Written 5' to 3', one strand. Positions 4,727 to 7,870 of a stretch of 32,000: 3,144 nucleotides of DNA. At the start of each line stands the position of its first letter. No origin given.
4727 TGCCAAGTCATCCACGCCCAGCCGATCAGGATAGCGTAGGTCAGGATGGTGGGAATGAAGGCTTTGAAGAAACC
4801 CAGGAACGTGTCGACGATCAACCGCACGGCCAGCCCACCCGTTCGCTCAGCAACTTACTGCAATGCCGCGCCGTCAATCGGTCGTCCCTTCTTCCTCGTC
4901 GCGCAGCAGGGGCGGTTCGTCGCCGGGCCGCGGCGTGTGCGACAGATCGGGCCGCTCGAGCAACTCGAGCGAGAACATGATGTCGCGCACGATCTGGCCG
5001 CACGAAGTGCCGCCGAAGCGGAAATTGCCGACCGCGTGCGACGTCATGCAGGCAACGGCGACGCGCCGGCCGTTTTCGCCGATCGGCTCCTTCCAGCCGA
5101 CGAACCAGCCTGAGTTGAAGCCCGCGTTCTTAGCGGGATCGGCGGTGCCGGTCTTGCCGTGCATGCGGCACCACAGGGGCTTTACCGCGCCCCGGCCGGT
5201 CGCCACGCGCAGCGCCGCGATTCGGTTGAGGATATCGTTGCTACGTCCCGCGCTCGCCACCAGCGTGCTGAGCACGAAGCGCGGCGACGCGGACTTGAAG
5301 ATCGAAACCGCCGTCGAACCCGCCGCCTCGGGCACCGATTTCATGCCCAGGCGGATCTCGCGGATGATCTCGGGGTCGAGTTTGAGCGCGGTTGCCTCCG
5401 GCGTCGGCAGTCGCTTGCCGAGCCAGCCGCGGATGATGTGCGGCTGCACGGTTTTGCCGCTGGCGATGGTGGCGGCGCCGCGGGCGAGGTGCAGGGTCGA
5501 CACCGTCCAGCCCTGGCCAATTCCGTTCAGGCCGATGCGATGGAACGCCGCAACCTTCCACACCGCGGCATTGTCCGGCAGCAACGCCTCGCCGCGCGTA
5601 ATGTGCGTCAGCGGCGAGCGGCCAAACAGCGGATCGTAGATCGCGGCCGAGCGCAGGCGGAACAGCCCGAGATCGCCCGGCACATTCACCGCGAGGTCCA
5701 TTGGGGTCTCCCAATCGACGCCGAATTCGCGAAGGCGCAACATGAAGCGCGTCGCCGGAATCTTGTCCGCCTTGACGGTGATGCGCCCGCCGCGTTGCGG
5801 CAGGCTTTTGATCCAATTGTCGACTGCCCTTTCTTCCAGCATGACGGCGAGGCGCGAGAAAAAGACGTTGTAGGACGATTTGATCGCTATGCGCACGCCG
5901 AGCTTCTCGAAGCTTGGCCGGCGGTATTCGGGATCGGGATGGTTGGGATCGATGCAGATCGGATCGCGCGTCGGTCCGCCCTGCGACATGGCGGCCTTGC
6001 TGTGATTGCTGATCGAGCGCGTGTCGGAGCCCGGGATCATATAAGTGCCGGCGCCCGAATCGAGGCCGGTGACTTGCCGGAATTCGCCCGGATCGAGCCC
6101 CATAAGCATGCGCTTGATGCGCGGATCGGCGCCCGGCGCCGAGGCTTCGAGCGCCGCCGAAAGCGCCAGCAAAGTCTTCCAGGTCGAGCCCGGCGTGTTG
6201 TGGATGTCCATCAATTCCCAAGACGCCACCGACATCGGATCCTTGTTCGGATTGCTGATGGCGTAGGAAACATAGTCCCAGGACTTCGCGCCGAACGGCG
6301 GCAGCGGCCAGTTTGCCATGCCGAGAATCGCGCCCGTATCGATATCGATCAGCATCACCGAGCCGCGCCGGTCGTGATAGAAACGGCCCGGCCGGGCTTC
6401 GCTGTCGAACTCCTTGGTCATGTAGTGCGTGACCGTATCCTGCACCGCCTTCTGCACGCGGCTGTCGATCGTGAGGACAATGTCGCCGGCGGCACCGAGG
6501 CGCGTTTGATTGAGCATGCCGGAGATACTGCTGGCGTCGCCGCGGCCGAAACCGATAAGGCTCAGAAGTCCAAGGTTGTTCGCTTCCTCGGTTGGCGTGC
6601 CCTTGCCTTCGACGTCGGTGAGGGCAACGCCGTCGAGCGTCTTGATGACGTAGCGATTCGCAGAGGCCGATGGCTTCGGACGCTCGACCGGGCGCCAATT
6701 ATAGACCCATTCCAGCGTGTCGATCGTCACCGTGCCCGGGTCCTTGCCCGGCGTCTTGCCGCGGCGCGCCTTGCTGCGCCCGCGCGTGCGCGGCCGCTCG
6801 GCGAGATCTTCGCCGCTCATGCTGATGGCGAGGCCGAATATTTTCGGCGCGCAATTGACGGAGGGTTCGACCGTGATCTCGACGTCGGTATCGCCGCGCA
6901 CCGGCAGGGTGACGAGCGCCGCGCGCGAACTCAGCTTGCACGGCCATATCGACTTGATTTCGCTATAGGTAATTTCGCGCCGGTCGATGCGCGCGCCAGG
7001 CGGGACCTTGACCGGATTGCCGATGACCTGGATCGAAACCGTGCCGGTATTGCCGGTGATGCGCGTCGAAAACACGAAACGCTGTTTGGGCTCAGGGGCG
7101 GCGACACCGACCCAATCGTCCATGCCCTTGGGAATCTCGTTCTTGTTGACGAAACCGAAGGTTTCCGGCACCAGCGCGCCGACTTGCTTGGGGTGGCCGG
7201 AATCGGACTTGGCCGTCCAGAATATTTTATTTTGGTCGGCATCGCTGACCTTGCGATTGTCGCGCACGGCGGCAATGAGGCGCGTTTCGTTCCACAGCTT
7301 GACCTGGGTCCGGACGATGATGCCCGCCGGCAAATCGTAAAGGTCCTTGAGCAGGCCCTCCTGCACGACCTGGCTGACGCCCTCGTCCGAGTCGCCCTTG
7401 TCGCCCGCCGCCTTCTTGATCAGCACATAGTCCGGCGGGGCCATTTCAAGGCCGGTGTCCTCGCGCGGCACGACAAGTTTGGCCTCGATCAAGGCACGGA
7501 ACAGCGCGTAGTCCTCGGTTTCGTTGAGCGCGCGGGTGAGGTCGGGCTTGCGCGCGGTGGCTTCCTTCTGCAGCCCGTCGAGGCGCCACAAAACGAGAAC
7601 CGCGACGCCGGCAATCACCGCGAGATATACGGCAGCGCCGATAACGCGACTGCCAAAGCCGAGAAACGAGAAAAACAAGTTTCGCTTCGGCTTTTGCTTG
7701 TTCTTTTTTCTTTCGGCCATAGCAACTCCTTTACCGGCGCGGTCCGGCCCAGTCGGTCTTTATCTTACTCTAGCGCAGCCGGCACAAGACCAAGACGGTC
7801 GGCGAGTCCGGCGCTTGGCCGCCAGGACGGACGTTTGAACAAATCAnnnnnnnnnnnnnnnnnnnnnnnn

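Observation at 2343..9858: Self-contained FHA / class-B PBP / SEDS module with large unassignable domains and no kinase or phosphatase in cis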

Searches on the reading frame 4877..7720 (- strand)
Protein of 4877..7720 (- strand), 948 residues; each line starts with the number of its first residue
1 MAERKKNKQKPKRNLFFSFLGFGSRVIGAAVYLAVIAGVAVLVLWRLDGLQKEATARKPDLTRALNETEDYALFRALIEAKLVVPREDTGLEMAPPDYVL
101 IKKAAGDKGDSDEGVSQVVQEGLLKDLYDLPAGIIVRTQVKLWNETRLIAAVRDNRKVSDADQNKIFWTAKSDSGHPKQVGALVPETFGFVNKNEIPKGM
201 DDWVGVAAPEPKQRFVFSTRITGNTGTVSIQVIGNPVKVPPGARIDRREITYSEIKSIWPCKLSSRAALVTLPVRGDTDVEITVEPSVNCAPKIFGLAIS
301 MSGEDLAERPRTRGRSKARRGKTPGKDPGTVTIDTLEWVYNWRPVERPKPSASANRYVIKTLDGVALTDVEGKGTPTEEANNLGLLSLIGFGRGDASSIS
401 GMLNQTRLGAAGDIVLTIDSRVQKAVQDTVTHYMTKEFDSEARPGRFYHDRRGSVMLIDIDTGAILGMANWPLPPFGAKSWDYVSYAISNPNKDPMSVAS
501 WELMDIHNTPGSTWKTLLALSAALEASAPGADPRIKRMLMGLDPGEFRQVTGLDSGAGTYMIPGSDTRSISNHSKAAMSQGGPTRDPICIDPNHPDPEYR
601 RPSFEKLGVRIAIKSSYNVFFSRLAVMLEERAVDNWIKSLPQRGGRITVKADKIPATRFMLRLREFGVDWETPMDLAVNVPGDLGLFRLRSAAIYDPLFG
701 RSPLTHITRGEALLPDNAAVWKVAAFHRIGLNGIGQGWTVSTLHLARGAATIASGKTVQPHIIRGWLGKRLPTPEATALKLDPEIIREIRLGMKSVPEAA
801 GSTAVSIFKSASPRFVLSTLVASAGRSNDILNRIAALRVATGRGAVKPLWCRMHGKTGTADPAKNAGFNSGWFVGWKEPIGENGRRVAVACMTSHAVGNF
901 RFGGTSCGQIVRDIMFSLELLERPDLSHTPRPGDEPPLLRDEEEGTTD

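Call 8: search_protein_families(library=pfam, max_evalue=0.1, proteins=[window:4877-7720:-])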
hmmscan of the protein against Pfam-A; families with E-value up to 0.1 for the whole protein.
window:4877-7720:- (948 aa): 1 family
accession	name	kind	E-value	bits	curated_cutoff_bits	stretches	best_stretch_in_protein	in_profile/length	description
PF00905.27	Transpeptidase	-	8.4e-20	71.6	22.1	2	606-804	92-226/299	Penicillin binding protein transpeptidase domain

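Call 9: search_protein_families(library=ncbifam, max_evalue=0.1, proteins=[window:4877-7720:-])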
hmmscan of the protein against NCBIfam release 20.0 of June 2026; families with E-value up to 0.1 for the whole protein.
window:4877-7720:- (948 aa): 8 families
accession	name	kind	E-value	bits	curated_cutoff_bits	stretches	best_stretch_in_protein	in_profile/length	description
TIGR03423.1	pbp2_mrdA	equivalog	3.6e-19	68.8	455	2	409-527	224-323/593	penicillin-binding protein 2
TIGR02214.1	spoVD_pbp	equivalog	0.0011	17.3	688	1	412-527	211-303/636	stage V sporulation protein D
TIGR02074.1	PBP_1a_fam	subfamily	0.0019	17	508.75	0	413-468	225-275/535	PBP1A family penicillin-binding protein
NF000270.1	bla_class_D_alt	equivalog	0.007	15.6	280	1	852-894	171-215/240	class D beta-lactamase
NF011685.0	PRK15105.1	subfamily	0.015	13.9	737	1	409-522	227-317/588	peptidoglycan glycosyltransferase FtsI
NF040600.1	blaOXA-1043_like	exception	0.016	14.5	525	1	827-877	178-223/268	OXA-1043 family class D beta-lactamase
NF038278.1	strep_PBP2B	exception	0.022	13.2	975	0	409-469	301-358/678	penicillin-binding protein PBP2B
NF000429.2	blaOXA-63_like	exception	0.092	12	560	0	852-878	205-231/269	OXA-63 family oxacillin-hydrolyzing class D beta-lactamase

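Call 10: find_homologous_proteins(query=window:4877-7720:-, max_evalue=0.00001)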
Query window:4877-7720:- (948 aa): 46 proteins with E <= 0.00001 among 8000 candidates.
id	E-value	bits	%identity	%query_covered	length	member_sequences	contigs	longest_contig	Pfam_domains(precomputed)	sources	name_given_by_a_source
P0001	0.0e+0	2167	100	100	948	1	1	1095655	PF00905.28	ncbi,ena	-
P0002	0.0e+0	1908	86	100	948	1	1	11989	PF00905.28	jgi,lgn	jgi:cell division protein FtsI/penicillin-binding protein 2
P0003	0.0e+0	1568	71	99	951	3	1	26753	PF00905.28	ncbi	-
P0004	0.0e+0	1025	51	100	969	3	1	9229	PF00905.28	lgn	-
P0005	0.0e+0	1013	51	100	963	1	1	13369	PF00905.28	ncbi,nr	ncbi:MAG: hypothetical protein KIT16_06240 [Rhodospirillaceae bacterium]|nr:hypothetical protein [Rh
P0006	2.9e-295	1000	50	99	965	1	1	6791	PF00905.28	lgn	-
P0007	1.7e-294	998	50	100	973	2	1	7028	PF00905.28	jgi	jgi:cell division protein FtsI/penicillin-binding protein 2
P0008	2.4e-293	994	51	99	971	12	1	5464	PF00905.28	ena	-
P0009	3.9e-293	993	50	98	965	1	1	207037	PF00905.28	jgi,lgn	-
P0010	4.8e-292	990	49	100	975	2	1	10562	PF00905.28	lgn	-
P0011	5.2e-292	989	50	100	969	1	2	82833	PF00905.28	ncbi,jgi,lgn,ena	-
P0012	7.2e-291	986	51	98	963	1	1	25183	PF00905.28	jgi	jgi:cell division protein FtsI/penicillin-binding protein 2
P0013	8.4e-290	982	49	100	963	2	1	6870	PF00905.28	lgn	-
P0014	1.2e-289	982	50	100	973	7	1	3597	PF00905.28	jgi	jgi:cell division protein FtsI/penicillin-binding protein 2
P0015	4.8e-289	980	48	100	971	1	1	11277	PF00905.28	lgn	-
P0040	5.6e-119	417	33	95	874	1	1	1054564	PF00905.28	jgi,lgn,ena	-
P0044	2.7e-63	233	29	91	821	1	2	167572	PF00905.28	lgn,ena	-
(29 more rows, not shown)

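Call 11: find_encoding_contigs(protein=P0001, flank=10000, max_places=3)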
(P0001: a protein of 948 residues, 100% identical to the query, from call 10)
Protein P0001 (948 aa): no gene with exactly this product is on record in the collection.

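Call 12: find_encoding_contigs(protein=P0003, flank=10000, max_places=3)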
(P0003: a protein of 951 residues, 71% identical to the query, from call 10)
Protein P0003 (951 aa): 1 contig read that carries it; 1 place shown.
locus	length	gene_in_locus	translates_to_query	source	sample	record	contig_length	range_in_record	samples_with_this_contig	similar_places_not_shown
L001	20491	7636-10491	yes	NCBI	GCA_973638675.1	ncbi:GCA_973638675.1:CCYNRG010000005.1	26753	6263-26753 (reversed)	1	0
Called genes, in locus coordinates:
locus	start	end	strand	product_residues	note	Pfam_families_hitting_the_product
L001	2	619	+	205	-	?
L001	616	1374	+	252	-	PF09859:Oxygenase-NA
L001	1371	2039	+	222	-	PF13532:2OG-FeII_Oxy_2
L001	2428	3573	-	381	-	PF02771:Acyl-CoA_dh_N, PF02770:Acyl-CoA_dh_M, PF00441:Acyl-CoA_dh_1, PF08028:Acyl-CoA_dh_2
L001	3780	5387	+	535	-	PF00501:AMP-binding, PF13193:AMP-binding_C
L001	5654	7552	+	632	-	-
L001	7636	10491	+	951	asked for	PF00905:Transpeptidase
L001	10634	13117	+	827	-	-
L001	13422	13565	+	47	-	-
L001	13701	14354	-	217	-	PF12973:Cupin_7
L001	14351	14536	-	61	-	PF08281:Sigma70_r4_2, PF04545:Sigma70_r4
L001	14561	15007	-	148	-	PF04542:Sigma70_r2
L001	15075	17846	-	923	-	PF13510:Fer2_4, PF13183:Fer4_8, PF14697:Fer4_21 (weak), PF22117:Fer4_Nqo3 (weak), PF12838:Fer4_7, PF04879:Molybdop_Fe4S4, PF00384:Molybdopterin, PF01568:Molydop_binding, +3 more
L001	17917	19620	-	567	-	PF01257:2Fe-2S_thioredx, PF01512:Complex1_51K, PF10589:NADH_4Fe-4S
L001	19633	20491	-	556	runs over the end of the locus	PF01268:FTHFS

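Call 13: find_encoding_contigs(protein=P0009, flank=10000, max_places=2)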
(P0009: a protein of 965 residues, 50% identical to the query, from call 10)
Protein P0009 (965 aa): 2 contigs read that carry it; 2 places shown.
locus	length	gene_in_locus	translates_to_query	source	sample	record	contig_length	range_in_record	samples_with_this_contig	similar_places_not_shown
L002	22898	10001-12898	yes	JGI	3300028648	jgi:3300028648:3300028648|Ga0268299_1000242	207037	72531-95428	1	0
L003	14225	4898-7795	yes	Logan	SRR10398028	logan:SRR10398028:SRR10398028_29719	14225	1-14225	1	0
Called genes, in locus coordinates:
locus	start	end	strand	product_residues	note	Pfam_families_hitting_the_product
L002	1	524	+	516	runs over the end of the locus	PF00501:AMP-binding, PF13193:AMP-binding_C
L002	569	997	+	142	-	PF13279:4HBT_2, PF03061:4HBT (weak)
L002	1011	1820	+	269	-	PF02673:BacA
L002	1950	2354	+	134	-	PF01042:Ribonuc_L-PSP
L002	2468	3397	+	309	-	PF16868:NMT1_3, PF09084:NMT1, PF12974:Phosphonate-bd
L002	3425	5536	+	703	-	PF06808:DctM, PF11874:DUF3394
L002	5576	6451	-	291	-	-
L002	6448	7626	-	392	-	-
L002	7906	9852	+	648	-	-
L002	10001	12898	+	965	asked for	PF00905:Transpeptidase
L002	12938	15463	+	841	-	PF01098:FTSW_RODA_SPOVE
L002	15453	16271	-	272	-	PF04542:Sigma70_r2, PF04545:Sigma70_r4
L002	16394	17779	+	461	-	PF01266:DAO (weak), PF01593:Amino_oxidase, PF13450:NAD_binding_8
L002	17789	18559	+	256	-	PF07103:DUF1365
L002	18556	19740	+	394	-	PF02353:CMAS, PF13489:Methyltransf_23, PF08241:Methyltransf_11, PF08242:Methyltransf_12, PF13649:Methyltransf_25, PF13847:Methyltransf_31 (weak)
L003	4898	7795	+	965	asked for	PF00905:Transpeptidase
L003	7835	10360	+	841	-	PF01098:FTSW_RODA_SPOVE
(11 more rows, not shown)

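Call 14: find_encoding_contigs(protein=P0040, flank=10000, max_places=2)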
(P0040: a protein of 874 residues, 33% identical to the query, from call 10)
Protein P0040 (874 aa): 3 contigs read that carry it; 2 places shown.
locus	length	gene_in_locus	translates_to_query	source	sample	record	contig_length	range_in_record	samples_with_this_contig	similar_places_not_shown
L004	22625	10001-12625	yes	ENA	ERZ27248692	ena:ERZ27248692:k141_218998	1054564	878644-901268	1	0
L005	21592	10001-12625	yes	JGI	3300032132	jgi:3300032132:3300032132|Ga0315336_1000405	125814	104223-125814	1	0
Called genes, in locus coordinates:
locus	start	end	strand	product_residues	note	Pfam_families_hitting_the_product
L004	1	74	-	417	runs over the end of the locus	-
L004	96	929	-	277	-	PF07044:DUF1329 (faint), PF17131:TP_0789-like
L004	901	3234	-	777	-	PF03176:MMPL, PF12349:Sterol-sensing (faint), PF03176:MMPL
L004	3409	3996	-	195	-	PF00440:TetR_N, PF17932:TetR_C_24 (faint), PF17935:TetR_C_27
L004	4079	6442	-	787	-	PF03176:MMPL, PF00873:ACR_tran (weak), PF02460:Patched (faint), PF12349:Sterol-sensing (faint), PF03176:MMPL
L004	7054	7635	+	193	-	PF05951:Peptidase_M15_2, PF08291:Peptidase_M15_3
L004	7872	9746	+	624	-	-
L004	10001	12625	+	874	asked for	PF00905:Transpeptidase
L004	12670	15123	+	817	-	-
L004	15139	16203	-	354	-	PF03150:CCP_MauG (weak)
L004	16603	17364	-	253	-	PF00149:Metallophos, PF12850:Metallophos_2 (faint)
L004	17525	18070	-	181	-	-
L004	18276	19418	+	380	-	PF02771:Acyl-CoA_dh_N, PF02770:Acyl-CoA_dh_M, PF00441:Acyl-CoA_dh_1, PF08028:Acyl-CoA_dh_2, PF22924:ACOX_C_alpha1 (weak)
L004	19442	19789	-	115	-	-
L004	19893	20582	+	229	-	PF09365:DUF2461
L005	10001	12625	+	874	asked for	PF00905:Transpeptidase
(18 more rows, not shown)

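Call 15: find_encoding_contigs(protein=P0044, flank=10000, max_places=2)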
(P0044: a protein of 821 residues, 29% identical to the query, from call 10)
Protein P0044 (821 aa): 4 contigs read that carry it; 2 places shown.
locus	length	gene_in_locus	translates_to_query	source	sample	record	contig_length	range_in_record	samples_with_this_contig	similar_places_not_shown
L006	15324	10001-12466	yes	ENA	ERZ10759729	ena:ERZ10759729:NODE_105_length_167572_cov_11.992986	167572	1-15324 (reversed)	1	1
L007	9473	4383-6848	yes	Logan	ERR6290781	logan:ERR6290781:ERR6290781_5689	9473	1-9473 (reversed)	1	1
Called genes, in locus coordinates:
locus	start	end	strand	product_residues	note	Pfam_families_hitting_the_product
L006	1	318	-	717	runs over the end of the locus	PF13549:ATP-grasp_5, PF02629:CoA_binding, PF13380:CoA_binding_2, PF13607:Succ_CoA_lig, PF19045:Ligase_CoA_2 (weak)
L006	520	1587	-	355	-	PF04392:ABC_sub_bind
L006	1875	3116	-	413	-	-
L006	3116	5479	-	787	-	PF00083:Sugar_tr (weak), PF07690:MFS_1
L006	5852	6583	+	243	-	-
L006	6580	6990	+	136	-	PF01739:CheR, PF13649:Methyltransf_25 (faint)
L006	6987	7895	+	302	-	PF03547:Mem_trans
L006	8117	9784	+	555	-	-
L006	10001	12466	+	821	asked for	PF00905:Transpeptidase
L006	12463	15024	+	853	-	-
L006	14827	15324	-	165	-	?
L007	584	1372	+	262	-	PF13649:Methyltransf_25 (faint), PF01739:CheR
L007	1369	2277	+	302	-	PF03547:Mem_trans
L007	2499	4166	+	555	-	-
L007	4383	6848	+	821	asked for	PF00905:Transpeptidase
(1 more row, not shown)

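Call 20: search_protein_families(library=padloc, max_evalue=0.1, proteins=[window:4877-7720:-])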
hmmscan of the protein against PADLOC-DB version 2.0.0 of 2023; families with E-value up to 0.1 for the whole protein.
window:4877-7720:- (948 aa): 0 families

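Call 39: search_solved_structures(query=A2, max_evalue=0.01, show_alignments=1)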
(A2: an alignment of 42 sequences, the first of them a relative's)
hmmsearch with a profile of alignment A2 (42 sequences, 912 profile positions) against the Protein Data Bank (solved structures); distinct sequences matched with E-value up to 0.01: 97 (the best 60 are shown).
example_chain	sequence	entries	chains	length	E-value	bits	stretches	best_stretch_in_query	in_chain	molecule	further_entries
7kis_A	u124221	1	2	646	4.9e-14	54.1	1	705-893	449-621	Peptidoglycan D,D-transpeptidase MrdA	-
7rcw_A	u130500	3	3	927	7.2e-14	53.5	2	382-510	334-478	Penicillin-binding protein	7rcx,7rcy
7rcz_A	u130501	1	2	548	1.7e-10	42.4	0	811-876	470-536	Stage V sporulation protein D (Sporulation specific penicillin-binding protein)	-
8yjx_A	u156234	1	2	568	2e-10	42.2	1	703-795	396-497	Penicillin-binding protein 2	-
6pl5_B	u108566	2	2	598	6.1e-10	40.5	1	386-502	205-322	Penicillin-binding protein 2/cell division protein FtsI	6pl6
5uy7_A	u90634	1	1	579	4.4e-09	37.7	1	386-452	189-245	Peptidoglycan glycosyltransferase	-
5lp4_A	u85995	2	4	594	5.4e-09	37.4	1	703-802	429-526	Penicillin-binding protein 2 (Pbp2)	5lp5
7o49_A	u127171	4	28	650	1e-08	36.5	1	383-451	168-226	Penicillin-binding protein 1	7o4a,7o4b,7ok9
6g9f_A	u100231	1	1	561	1.1e-08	36.4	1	705-794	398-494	Peptidoglycan D,D-transpeptidase MrdA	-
6g9p_A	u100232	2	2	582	1.3e-08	36.2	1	705-794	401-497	Peptidoglycan D,D-transpeptidase MrdA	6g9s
8tj3_C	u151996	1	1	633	1.7e-08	35.8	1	705-794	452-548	Peptidoglycan D,D-transpeptidase MrdA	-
4mnr_A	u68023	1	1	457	1.8e-08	35.6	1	386-504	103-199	Peptidoglycan glycosyltransferase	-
5tro_A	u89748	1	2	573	2.9e-08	35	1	383-451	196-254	Penicillin-binding protein 1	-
8vbt_A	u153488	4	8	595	3.4e-08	34.8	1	383-451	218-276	Penicillin-binding protein 1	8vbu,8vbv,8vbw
6tii_AAA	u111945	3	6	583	3.5e-08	34.7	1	705-793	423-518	Peptidoglycan D,D-transpeptidase MrdA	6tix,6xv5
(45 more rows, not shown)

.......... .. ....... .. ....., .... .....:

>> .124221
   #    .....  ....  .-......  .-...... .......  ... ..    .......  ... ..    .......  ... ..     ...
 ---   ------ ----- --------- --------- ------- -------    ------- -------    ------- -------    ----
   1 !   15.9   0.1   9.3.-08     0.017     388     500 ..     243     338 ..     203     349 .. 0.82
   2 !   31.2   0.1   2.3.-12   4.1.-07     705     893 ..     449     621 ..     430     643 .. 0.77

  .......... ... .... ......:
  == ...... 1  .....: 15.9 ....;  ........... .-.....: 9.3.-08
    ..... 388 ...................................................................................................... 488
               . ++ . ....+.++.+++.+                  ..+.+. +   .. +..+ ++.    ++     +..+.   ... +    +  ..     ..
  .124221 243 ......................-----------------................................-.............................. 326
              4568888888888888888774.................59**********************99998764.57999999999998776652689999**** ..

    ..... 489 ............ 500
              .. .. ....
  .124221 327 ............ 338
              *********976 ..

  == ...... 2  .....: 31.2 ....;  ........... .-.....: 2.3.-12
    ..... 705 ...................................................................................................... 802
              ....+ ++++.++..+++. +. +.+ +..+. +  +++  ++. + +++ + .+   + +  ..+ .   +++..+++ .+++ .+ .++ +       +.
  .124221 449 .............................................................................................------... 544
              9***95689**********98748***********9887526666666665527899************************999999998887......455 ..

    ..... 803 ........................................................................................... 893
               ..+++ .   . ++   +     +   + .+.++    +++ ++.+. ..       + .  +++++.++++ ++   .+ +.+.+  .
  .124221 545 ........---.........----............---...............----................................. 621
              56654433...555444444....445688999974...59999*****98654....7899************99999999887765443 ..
